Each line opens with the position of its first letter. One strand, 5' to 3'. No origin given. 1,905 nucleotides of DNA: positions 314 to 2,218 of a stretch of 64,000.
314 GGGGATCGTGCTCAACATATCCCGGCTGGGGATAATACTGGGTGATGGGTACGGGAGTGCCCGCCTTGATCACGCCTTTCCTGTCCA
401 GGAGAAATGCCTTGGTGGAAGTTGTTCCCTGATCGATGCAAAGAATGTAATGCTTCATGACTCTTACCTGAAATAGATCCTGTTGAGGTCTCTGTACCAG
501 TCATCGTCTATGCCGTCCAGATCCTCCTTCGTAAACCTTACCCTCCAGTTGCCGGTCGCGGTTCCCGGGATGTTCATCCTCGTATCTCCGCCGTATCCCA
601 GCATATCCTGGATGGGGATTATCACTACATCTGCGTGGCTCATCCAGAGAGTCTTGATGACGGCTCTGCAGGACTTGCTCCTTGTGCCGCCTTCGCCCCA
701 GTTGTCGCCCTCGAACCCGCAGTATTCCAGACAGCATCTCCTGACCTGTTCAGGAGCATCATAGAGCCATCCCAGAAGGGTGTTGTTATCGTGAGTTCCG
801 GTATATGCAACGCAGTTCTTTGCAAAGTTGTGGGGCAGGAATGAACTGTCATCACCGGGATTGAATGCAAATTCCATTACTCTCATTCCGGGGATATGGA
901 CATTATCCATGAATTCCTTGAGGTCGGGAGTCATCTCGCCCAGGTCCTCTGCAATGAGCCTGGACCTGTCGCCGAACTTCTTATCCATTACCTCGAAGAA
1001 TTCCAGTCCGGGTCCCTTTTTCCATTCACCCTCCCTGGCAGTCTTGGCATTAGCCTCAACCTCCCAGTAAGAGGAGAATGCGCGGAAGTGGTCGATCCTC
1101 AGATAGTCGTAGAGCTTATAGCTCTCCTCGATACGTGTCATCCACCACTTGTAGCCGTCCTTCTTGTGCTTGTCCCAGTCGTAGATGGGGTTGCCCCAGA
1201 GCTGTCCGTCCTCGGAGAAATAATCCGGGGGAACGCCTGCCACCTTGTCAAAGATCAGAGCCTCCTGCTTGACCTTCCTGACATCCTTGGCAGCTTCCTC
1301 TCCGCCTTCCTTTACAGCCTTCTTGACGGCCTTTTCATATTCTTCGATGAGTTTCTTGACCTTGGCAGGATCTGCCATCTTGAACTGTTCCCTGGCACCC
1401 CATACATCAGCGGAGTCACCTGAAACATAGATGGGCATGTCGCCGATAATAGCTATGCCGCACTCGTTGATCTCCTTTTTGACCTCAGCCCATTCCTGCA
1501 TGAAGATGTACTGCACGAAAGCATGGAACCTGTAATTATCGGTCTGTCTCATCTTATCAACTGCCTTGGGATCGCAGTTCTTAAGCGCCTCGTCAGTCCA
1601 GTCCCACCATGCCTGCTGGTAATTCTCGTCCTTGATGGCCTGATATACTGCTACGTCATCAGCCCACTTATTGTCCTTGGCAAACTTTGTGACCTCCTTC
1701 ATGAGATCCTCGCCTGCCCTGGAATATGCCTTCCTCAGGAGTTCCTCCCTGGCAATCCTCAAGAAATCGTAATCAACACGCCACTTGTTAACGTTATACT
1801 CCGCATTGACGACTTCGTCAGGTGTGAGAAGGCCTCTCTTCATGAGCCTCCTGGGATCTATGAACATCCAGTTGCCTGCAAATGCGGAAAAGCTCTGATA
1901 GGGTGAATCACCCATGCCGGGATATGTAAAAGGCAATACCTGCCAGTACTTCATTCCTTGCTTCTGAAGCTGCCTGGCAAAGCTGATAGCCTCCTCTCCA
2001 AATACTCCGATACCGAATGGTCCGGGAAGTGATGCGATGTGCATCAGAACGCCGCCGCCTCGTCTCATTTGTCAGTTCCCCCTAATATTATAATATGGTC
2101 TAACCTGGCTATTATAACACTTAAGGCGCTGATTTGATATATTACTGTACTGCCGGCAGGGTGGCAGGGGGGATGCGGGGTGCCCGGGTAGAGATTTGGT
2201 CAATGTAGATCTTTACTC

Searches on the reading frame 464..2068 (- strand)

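Call 21: search_protein_families(library=pfam, proteins=[window:464-2068:-], max_evalue=0.00001)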
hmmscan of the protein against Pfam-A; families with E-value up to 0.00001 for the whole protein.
window:464-2068:- (534 aa): 1 family
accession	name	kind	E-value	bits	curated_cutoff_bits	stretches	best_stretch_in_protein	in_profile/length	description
PF02446.23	Glyco_hydro_77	-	2.3e-151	505.2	25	2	274-517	227-464/465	4-alpha-glucanotransferase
